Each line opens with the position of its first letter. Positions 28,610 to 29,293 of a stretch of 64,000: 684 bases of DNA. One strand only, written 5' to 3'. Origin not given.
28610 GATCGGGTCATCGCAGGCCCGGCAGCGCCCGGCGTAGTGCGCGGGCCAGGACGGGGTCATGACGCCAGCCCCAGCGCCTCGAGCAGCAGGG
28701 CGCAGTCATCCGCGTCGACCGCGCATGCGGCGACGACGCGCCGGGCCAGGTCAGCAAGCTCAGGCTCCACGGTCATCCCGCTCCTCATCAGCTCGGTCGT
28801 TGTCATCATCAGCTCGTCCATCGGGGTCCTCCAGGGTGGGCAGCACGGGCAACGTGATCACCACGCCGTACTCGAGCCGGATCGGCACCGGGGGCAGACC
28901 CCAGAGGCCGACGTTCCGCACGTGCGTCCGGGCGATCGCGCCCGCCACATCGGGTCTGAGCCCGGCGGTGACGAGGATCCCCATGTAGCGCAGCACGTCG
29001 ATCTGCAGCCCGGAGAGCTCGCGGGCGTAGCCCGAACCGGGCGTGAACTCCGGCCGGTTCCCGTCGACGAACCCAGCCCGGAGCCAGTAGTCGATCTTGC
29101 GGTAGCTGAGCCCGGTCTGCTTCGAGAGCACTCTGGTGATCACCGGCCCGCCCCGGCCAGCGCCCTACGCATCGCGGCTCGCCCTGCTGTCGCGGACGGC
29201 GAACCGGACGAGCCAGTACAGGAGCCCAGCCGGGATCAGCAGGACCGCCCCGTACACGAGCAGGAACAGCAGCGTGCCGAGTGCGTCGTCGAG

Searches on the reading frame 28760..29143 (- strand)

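Call 43: search_protein_families(library=pfam, proteins=[window:28760-29143:-], max_evalue=0.01)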
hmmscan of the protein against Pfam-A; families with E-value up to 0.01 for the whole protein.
window:28760-29143:- (127 aa): 2 families
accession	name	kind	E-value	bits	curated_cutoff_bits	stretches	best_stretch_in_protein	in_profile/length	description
PF13411.12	MerR_1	-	0.00057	20.4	21.6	1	6-66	6-61/69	MerR HTH family regulatory protein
PF00376.29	MerR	-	0.0014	18.8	28.2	0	5-26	4-25/38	MerR family regulatory protein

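Call 44: search_protein_families(library=phrogs, proteins=[window:28760-29143:-], max_evalue=0.001)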
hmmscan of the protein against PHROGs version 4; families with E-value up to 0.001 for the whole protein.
window:28760-29143:- (127 aa): 0 families
